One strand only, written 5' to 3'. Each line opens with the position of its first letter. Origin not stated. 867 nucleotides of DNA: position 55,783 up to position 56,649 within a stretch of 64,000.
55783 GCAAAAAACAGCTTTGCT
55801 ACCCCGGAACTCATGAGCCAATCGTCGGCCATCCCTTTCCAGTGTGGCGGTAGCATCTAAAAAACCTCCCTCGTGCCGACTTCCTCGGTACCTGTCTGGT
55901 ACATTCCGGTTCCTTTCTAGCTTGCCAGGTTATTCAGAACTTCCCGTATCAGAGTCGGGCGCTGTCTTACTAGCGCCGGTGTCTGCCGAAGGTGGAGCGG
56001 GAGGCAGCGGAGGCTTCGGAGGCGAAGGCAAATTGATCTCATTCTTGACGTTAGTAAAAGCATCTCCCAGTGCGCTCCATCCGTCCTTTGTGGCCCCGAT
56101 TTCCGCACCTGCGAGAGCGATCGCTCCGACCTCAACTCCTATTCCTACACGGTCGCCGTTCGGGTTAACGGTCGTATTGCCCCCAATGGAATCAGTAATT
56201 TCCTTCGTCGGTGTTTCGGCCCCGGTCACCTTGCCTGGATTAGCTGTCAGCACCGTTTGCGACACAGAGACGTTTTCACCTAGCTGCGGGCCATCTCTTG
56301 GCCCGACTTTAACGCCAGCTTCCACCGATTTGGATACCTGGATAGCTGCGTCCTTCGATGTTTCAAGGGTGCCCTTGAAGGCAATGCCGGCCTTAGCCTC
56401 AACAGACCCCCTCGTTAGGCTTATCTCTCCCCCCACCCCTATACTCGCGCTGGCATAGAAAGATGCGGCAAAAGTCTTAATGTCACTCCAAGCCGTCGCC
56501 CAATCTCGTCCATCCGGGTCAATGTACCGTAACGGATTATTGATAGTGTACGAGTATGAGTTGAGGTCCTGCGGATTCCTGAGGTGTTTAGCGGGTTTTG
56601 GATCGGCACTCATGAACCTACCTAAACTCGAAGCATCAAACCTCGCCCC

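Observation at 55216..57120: Orphan RHS toxin tip of unassigned family with two membrane-protein partners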

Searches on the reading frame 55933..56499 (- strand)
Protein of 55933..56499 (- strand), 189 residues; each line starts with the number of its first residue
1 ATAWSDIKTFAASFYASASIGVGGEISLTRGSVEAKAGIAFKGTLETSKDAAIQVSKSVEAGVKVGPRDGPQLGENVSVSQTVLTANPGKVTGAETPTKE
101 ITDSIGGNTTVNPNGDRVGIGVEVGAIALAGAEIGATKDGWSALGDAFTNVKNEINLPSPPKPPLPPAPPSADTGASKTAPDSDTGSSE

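Call 8: find_homologous_proteins(query=window:55933-56499:-, max_evalue=0.01)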
Query seq(189 aa) (189 aa): 5 proteins with E <= 0.01 among 597 candidates.
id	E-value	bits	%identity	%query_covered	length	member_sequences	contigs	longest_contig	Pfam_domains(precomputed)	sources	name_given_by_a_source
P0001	3.8e-111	388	100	100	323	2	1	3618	PF25023.2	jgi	jgi:RHS repeat-associated protein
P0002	1.3e-92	327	84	100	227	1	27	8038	-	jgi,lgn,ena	jgi:hypothetical protein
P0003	3.8e-43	166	63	69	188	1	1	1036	-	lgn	-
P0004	4.4e-29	120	81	35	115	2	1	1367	-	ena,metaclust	metaclust:\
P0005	1.2e-19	89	36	83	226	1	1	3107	-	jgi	-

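Call 9: search_solved_structures(query=window:55933-56499:-, max_evalue=10)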
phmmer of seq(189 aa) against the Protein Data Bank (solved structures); distinct sequences matched with E-value up to 10: 0.

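Call 11: find_encoding_contigs(protein=P0002, flank=6000, max_places=8)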
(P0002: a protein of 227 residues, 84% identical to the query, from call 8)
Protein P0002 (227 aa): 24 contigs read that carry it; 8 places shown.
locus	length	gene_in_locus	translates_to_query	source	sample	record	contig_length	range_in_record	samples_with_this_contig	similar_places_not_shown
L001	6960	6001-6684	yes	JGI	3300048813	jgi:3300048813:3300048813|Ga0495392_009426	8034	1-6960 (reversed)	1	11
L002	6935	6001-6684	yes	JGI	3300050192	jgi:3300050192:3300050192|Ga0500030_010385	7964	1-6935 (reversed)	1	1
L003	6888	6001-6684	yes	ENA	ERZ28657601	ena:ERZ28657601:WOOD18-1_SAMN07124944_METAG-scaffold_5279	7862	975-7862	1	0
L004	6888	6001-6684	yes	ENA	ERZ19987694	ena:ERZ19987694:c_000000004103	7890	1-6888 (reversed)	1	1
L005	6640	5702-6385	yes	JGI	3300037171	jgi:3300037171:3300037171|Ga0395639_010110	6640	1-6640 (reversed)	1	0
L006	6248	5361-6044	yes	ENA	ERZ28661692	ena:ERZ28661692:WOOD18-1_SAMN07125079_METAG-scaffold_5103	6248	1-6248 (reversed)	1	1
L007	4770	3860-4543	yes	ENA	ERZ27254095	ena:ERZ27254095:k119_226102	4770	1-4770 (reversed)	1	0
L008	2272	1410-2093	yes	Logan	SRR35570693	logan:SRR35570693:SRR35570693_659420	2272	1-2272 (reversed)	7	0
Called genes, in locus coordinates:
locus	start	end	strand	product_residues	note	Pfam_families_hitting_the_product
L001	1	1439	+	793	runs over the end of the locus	PF05593:RHS_repeat (faint), PF25023:TEN_YD-shell (faint)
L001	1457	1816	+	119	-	-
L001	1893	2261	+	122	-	-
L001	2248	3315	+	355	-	-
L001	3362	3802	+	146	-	-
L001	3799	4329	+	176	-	-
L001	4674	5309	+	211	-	-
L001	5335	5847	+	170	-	-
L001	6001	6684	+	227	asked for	-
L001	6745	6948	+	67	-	-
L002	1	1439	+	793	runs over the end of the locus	PF05593:RHS_repeat (faint), PF25023:TEN_YD-shell (faint)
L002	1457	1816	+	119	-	-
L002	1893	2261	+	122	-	-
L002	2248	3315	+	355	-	-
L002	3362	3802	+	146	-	-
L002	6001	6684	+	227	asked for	-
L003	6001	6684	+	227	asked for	-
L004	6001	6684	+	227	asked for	-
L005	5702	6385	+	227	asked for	-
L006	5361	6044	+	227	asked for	-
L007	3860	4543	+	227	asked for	-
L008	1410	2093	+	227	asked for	-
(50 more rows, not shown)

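Call 12: find_encoding_contigs(protein=P0005, flank=6000, max_places=5)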
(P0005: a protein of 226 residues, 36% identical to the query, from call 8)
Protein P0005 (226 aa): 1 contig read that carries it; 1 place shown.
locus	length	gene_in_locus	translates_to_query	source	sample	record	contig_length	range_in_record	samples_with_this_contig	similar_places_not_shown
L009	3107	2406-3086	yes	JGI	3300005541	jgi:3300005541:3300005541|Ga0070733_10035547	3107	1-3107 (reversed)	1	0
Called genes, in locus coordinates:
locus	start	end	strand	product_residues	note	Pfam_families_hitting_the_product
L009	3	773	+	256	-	?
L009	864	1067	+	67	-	-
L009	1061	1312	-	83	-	PF01839:FG-GAP (faint), PF13517:FG-GAP_3 (weak)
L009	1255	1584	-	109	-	PF13517:FG-GAP_3 (weak), PF01839:FG-GAP (weak)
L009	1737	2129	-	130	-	PF01839:FG-GAP (faint), PF13517:FG-GAP_3 (weak)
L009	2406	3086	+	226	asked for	-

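Call 13: find_encoding_contigs(protein=P0001, flank=6000, max_places=5)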
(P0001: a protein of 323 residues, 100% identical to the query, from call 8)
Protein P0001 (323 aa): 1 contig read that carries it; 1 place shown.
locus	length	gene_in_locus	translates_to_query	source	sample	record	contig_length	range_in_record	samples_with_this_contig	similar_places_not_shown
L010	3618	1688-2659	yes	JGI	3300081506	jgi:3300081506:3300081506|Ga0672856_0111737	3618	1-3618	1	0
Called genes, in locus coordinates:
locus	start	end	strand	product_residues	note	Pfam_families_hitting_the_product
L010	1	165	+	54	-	?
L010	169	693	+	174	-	-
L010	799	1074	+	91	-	-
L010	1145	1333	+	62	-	-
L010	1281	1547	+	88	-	-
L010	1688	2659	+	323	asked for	PF25023:TEN_YD-shell (weak)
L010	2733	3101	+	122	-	-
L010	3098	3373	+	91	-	-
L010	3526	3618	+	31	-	?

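Call 25: search_protein_representatives(alignment_id=A1)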
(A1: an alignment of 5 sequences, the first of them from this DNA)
Query: 5 sequences, 189 profile positions. Proteins with E-value up to 0.001 (for the whole library): 87; up to 1e-10: 64; up to 1e-30: 18. The best 87 are listed.
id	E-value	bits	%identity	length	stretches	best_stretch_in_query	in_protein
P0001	2.8e-95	334.2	-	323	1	1-189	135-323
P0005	4.2e-76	271.7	-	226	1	1-180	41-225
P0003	2.5e-58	213.8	-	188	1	1-131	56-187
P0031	1.0e-52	195.4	-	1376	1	1-181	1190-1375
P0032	8.1e-48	179.5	-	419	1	1-148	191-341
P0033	1.3e-46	175.6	-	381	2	2-176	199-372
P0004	5.9e-42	160.3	-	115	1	87-186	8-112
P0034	6.5e-41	157.0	-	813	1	3-173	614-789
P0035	1.3e-40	155.9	-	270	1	2-180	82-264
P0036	4.2e-39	151.0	-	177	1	7-174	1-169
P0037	2.2e-38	148.7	-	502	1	1-179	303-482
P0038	4.5e-38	147.7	-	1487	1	1-171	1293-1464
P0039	5.8e-37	144.1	-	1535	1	2-170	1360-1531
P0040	2.1e-33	132.4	-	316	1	2-186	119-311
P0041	1.0e-32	130.3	-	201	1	2-179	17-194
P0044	5.0e-31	124.7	-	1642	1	2-184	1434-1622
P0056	4.1e-26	108.7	-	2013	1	2-187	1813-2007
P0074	1.8e-15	74.0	-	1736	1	2-178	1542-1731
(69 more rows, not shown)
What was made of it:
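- A profile search found 87 representative clusters, 64 of them at E<1e-10 (call 25).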

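Call 33: search_solved_structures(query=A2, max_evalue=10, show_alignments=2)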
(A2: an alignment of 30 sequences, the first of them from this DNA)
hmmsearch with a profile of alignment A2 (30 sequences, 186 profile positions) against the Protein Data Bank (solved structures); distinct sequences matched with E-value up to 10: 25.
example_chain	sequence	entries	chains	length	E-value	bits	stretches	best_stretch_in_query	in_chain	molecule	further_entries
8q6o_D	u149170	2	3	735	0.18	15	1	104-157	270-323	DNA replication licensing factor mcm5-A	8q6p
4yxx_A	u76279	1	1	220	0.23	14.7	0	14-89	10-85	dTor_6x35L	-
1j4e_A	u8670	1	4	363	0.32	14.2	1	111-152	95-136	FRUCTOSE-BISPHOSPHATE ALDOLASE A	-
6xmm_A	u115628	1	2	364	0.34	14.1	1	112-152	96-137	Fructose-bisphosphate aldolase A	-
1ado_A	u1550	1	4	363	0.35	14.1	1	112-152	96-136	ALDOLASE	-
3dfq_A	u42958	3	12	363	0.36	14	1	112-152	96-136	Fructose-bisphosphate aldolase A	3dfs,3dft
3dfn_A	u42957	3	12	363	0.37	14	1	112-152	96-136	Fructose-bisphosphate aldolase A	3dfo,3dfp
11nh_A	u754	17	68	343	0.37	14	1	112-152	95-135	Fructose-bisphosphate aldolase A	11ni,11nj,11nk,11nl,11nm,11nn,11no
8twk_A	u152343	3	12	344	0.37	14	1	112-152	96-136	Fructose-bisphosphate aldolase A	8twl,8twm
3b8d_A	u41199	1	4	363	0.37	14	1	112-152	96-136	Fructose-bisphosphate aldolase A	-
1zah_A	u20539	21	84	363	0.37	14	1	112-152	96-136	Fructose-bisphosphate aldolase A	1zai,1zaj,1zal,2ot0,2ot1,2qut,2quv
1ex5_A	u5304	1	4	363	0.37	14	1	112-152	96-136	FRUCTOSE 1,6-BISPHOSPHATE ALDOLASE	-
6ald_A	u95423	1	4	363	0.37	14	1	112-152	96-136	FRUCTOSE-1,6-BIS(PHOSPHATE) ALDOLASE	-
7vdc_A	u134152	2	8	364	0.37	14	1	112-152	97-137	Fructose-bisphosphate aldolase A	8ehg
1ald_A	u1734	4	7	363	0.37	14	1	112-152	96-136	ALDOLASE A | FRUCTOSE-BISPHOSPHATE ALDOLASE | Fructose-bisphosphate aldolase A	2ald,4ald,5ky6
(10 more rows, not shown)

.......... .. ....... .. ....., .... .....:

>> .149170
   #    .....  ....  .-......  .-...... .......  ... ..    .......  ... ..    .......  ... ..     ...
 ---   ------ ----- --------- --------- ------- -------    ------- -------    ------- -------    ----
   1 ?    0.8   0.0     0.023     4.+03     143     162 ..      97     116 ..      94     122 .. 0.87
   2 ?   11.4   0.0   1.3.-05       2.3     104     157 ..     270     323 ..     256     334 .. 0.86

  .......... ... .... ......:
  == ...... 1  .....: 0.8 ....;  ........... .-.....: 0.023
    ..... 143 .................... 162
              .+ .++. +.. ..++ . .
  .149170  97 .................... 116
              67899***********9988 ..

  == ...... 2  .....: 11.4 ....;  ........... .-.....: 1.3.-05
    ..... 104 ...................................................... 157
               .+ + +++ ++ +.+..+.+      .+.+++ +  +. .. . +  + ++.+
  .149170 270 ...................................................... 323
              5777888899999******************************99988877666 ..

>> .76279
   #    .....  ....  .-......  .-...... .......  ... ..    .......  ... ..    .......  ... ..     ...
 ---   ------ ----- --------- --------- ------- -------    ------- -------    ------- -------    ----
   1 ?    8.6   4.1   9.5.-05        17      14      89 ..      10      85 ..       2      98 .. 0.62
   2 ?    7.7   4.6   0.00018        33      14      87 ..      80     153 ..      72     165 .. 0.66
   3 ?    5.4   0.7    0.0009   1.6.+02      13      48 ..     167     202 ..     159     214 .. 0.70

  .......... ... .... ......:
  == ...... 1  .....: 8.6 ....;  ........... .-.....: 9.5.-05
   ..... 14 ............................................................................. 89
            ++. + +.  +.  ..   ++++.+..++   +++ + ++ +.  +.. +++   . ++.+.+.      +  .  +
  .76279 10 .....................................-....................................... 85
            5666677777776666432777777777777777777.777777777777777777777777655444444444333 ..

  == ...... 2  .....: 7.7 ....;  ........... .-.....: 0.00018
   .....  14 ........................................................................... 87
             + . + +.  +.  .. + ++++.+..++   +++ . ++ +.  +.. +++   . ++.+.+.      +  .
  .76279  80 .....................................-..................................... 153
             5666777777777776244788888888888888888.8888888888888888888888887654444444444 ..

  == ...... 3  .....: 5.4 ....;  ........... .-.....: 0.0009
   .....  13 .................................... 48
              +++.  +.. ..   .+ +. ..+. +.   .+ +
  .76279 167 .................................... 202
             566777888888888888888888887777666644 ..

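Call 34: search_protein_families(library=pfam, alignment_id=A2, max_evalue=0.1)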
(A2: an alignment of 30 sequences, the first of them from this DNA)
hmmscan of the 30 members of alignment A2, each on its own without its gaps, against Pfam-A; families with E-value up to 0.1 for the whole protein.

A. member 1, seq(189 aa): 0 families

B. families by the number of members that match (of 30 scanned): 2 families
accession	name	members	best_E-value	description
PF13332.12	Fil_haemagg_2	1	0.0058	Hemagglutinin repeat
PF21620.4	SlpA_C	1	0.055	S-layer protein SlpA, beta-barrel domain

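Call 37: predict_structure(alignment_id=A2)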
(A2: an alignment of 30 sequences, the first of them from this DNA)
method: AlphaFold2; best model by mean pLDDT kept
length: 189 residues; sequences in the alignment: 30
mean_pLDDT: 71.3   pTM: 0.50
mean pLDDT of the five models: 71.3, 71.3, 69.4, 69.1, 67.2
residues with pLDDT >= 90: 1; 70-90: 114; 50-70: 59; < 50: 15
segments of 3 or more residues with pLDDT < 50: 156-163, 174-177, 187-189
pLDDT, mean of each block of 10 residues (from residue 1): 66 76 83 85 77 80 84 82 81 81 70 70 69 74 66 48 55 50 53
secondary structure, 60 per line:
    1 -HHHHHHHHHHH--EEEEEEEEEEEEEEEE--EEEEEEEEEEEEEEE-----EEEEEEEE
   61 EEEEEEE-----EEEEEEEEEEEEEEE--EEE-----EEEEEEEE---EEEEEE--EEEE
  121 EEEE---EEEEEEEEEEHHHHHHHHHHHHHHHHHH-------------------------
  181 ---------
elements in order: H2-12 E15-30 E33-47 E53-67 E73-87 E90-92 E98-105 E109-114 E117-124 E128-137 H138-155
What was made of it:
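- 56029..56499 (-): Toxin-tip core, tip residues 1-157. Predicted N-terminal helix, about 9 amphipathic beta strands, the Gly-rich hydrophobic segment 118-136, and a C-terminal helix (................). AF2 pLDDT 71 (call 37).
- On Tse5-CT-like alpha-helical Rhs pore-forming toxins: AF2 gives strands over residues 15-137, with helices only at 2-12 and 138-155 (call 37).
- AF2 (pLDDT 71) gives a helix, about 9 long strands, then a helix (call 37).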

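Call 40: fold_search(model_id=the predicted structure, library=pdb)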
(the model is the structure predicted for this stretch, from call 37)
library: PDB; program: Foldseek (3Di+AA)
matches with E <= 10: 874; with E <= 0.001: 0
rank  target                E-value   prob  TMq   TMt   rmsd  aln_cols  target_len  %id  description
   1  9fzd_A                2.8e-03  0.82  0.20  0.21  17.9       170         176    9  Structure of OmpA-long in complex with nanobody Nb39 (released 2024-07-17)
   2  9a2m_MODEL_1_A        2.9e-03  0.82  0.20  0.13  21.3       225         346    8  Model of E. coli OmpA by in-cell photo-crosslinking MS and deep learning (released 2023-02-24)
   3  1g90_MODEL_1_A        4.7e-03  0.98  0.28  0.30  16.7       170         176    6  NMR Solution Structure of Outer Membrane Protein A Transmembrane Domain: 10 conformers (released 2001-04-21)
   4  1p4t                  6.8e-03  0.91  0.25  0.29  16.2       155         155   10  Crystal structure of Neisserial surface protein A (NspA) (released 2003-07-22)
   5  1bxw                  1.5e-02  0.63  0.21  0.23  18.3       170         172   10  OUTER MEMBRANE PROTEIN A (OMPA) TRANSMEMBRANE DOMAIN (released 1998-10-14)
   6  3qq2_A                2.0e-02  0.98  0.28  0.23  12.7       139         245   10  Crystal Structure of the Beta Domain of the Bordetella Autotransporter Brka (released 2011-04-13)
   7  1uyo                  2.0e-02  0.35  0.21  0.17  15.7       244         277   10  Translocator domain of autotransporter NalP from Neisseria meningitidis (released 2004-03-19)
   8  1qjp                  2.1e-02  0.25  0.15  0.19  16.5       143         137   10  HIGH RESOLUTION STRUCTURE OF THE OUTER MEMBRANE PROTEIN A (OMPA) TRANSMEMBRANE DOMAIN (released 2000-06-30)
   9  3qq2_C                2.2e-02  0.96  0.29  0.24  12.7       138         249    9  Crystal Structure of the Beta Domain of the Bordetella Autotransporter Brka (released 2011-04-13)
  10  2n2l_MODEL_1_A        2.6e-02  0.41  0.19  0.22  17.0       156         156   11  NMR structure of yersinia pestis ail (attachment invasion locus) in decylphosphocholine micelles calculated wi (released 2015-07-22)
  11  8bo2_P                2.8e-02  0.92  0.29  0.20  13.1       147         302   10  BAM-EspP complex structure with BamA-S425C/EspP-S1299C mutations in nanodisc (released 2023-04-26)
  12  1qj9                  2.8e-02  0.44  0.18  0.22  16.0       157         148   11  CRYSTAL STRUCTURE OF THE OUTER MEMBRANE PROTEIN OMPX FROM ESCHERICHIA COLI (released 1999-10-06)
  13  1uyn                  3.3e-02  0.16  0.18  0.15  18.3       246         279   11  Translocator domain of autotransporter NalP from Neisseria meningitidis (released 2004-03-18)
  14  3qra                  3.9e-02  0.63  0.24  0.28  16.1       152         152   12  The crystal structure of Ail, the attachment invasion locus protein of Yersinia pestis (released 2011-11-23)
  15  3qq2_B                4.1e-02  0.90  0.29  0.24  12.4       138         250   12  Crystal Structure of the Beta Domain of the Bordetella Autotransporter Brka (released 2011-04-13)
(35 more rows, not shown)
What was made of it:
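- On Beta-barrel / beta-hairpin pore-forming toxins: The top Foldseek hits are TM barrels, but with E 3e-3 to 0.1 and TM-scores of 0.2-0.3 (call 40).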

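Call 47: find_related_loci(query=A4, collection=metagenome_contigs, flank=6000)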
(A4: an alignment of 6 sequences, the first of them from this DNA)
Query A4 (189 aa) in metagenome_contigs; peptide patterns used: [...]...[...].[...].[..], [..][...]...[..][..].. (x = any residue, [..] = any of these).
170 stretches matched a pattern; 10 encode a relative of the query (tblastn E <= 1e-3); 10 distinct loci.
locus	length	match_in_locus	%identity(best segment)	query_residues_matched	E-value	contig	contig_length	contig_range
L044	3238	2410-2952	85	1-181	2e-89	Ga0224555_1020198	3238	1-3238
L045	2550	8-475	39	1-155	1e-25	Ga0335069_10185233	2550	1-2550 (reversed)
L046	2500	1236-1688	40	2-148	1e-25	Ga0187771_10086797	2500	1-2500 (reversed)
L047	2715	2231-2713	35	2-155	1e-18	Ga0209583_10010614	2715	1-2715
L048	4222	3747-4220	36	2-152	1e-18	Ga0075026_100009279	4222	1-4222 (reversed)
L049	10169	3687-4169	37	2-157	2e-16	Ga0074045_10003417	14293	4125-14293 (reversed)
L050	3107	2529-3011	36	2-157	2e-15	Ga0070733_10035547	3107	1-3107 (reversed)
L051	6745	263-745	37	2-157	1e-14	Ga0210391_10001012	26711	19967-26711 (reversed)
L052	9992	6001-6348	37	44-157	6e-12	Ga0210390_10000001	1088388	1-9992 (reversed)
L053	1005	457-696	42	80-157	3e-10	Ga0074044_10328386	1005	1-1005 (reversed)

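Call 59: fold_search(model_id=the predicted structure, library=viral)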
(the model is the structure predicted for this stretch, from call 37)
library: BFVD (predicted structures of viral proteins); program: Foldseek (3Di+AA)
matches with E <= 10: 656; with E <= 0.001: 0
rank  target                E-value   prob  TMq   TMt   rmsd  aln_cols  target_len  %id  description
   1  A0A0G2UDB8            1.1e-03  1.00  0.29  0.11  27.8       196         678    6  Protein UL112 [Human cytomegalovirus]
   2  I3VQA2                2.0e-03  0.99  0.31  0.28  23.9       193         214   14  B112 [miniopterid betaherpesvirus 1]
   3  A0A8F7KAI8            2.1e-03  0.99  0.29  0.18  27.0       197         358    9  UL112.1 [Panine betaherpesvirus 2]
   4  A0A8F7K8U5            2.9e-03  0.99  0.29  0.15  24.8       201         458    9  UL112.2 [Panine betaherpesvirus 2]
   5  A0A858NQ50            5.1e-03  0.90  0.23  0.19  19.4       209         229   11  Uncharacterized protein [Xanthomonas phage FoX1]
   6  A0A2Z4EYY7            5.7e-03  0.95  0.28  0.12  23.1       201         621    7  (no name in the UniProt tables at hand)
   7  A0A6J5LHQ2            5.7e-03  0.87  0.26  0.26  16.0       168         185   11  Uncharacterized protein [uncultured Caudovirales phage]
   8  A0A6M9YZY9            7.0e-03  0.75  0.22  0.22  16.4       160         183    9  (no name in the UniProt tables at hand)
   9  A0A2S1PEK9            7.8e-03  0.69  0.21  0.24  16.2       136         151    9  Uncharacterized protein [Aeromonas phage 50AhydR13PP]
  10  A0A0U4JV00            8.2e-03  0.99  0.30  0.39  16.0       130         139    9  (no name in the UniProt tables at hand)
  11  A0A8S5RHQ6            8.7e-03  0.84  0.24  0.16  19.5       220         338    9  OmpA-like domain-containing protein [virus sp. ctML55]
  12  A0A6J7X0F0            9.6e-03  0.87  0.26  0.24  17.2       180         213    8  Uncharacterized protein [uncultured Caudovirales phage]
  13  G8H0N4                1.1e-02  0.98  0.32  0.25   7.0       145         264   10  Protein UL112 [macacine betaherpesvirus 8]
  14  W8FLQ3                1.1e-02  0.97  0.31  0.20  11.5       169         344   10  U79 [Human betaherpesvirus 6A]
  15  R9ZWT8                1.3e-02  0.41  0.21  0.15  17.1       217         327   10  Outer-membrane protein OmpA domain containing protein [Cellulophaga phage phi17:2]
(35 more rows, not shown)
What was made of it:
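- On Beta-barrel / beta-hairpin pore-forming toxins: The BFVD search behaved the same way (call 59).
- The structural similarity to barrels is weak (calls 40, 59).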

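Call 81: search_protein_families(library=pfam, proteins=[P0044, P0056], max_evalue=0.001)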
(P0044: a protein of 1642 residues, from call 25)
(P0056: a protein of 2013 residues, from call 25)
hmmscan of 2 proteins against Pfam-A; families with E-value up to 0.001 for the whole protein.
P0044 (1642 aa): 1 family
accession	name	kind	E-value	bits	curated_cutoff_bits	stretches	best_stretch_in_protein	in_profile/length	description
PF05593.20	RHS_repeat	-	2.2e-29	101.7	22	4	677-704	11-37/38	RHS Repeat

P0056 (2013 aa): 1 family
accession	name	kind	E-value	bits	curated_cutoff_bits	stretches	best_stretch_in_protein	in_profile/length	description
PF05593.20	RHS_repeat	-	1.2e-13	51.5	22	0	747-777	7-36/38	RHS Repeat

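Call 82: search_dna_similar(query=window:55933-56499:-, collection=plasmids, mode=protein, max_evalue=0.001, max_rows=10)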
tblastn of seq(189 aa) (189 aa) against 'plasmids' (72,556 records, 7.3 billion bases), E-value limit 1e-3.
No match.
